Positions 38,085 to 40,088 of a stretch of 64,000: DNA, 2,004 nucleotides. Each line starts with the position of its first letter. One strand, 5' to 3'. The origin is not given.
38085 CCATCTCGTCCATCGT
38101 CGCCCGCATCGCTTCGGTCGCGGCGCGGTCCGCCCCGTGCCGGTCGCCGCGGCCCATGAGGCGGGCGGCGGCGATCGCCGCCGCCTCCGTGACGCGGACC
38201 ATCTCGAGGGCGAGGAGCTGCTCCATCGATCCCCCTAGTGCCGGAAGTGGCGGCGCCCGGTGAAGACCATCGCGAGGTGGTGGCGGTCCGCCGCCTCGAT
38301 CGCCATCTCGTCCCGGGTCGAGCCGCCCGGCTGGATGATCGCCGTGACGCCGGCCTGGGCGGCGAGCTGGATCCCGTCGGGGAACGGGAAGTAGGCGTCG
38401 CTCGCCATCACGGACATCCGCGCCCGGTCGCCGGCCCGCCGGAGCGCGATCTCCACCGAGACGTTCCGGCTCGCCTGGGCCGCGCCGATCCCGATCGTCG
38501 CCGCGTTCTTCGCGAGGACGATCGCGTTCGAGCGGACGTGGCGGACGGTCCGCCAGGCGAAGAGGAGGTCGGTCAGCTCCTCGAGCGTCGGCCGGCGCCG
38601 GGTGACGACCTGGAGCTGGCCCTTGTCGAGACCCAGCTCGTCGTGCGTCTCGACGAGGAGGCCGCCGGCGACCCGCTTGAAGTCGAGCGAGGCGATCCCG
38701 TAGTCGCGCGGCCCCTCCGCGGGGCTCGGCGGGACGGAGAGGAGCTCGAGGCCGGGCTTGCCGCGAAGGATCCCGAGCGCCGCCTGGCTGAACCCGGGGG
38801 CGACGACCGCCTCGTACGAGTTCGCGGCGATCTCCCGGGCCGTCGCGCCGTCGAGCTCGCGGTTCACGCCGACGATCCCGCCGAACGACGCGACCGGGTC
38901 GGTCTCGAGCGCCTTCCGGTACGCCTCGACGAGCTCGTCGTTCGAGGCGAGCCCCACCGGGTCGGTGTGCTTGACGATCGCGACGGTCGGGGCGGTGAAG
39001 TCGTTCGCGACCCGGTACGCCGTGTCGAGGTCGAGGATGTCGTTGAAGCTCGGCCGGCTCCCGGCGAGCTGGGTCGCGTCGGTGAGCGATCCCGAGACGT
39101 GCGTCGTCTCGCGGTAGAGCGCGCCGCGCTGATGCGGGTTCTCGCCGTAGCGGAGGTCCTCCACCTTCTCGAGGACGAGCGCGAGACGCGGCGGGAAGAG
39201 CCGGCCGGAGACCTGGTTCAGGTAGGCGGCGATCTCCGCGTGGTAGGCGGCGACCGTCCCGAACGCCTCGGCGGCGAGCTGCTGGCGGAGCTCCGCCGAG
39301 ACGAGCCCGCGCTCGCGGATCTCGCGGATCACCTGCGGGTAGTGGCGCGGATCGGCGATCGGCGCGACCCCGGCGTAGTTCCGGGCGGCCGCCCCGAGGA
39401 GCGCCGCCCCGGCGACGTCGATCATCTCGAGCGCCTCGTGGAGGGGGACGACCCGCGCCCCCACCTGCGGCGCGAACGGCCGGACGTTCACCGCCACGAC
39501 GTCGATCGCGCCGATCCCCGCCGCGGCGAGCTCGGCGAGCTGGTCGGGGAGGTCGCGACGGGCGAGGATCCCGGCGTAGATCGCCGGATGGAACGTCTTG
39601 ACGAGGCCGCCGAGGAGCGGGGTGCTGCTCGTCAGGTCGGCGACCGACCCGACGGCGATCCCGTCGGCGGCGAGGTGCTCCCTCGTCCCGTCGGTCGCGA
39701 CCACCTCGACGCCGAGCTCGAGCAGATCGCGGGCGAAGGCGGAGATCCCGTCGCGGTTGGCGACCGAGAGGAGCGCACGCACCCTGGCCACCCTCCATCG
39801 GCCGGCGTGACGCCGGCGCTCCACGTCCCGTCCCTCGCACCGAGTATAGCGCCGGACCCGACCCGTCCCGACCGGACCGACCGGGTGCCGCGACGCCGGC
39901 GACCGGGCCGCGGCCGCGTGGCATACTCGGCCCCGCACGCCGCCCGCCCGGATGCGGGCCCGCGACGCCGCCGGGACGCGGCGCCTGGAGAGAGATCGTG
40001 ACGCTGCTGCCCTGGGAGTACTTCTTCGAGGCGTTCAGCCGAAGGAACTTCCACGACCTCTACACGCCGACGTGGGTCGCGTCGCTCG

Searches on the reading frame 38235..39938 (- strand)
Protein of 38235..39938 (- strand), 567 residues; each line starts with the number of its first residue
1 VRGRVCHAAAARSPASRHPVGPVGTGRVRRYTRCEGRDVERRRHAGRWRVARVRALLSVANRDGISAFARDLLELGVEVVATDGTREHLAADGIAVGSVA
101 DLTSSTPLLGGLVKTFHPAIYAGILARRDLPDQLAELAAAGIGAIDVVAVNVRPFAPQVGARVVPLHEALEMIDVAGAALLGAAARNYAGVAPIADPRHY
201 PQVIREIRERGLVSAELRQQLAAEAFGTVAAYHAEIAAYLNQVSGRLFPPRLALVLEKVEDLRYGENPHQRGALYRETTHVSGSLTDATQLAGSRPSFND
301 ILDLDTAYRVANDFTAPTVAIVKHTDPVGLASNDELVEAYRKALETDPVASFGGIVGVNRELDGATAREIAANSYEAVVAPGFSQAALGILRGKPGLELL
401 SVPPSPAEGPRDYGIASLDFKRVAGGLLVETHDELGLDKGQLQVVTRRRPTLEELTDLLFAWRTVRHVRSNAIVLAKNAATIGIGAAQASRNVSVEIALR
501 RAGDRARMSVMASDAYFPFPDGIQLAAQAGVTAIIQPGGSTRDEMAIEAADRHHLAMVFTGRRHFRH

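Call 52: search_protein_families(library=pfam, proteins=[window:38235-39938:-], max_evalue=0.00001)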
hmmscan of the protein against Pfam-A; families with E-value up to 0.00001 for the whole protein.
window:38235-39938:- (567 aa): 2 families
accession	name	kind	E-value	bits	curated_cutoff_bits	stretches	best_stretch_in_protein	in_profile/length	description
PF01808.24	AICARFT_IMPCHas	-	5.9e-97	325.3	25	1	184-500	1-310/311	AICARFT/IMPCHase bienzyme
PF02142.27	MGS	-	1.3e-09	38.5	24.1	1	65-178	2-93/94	MGS-like domain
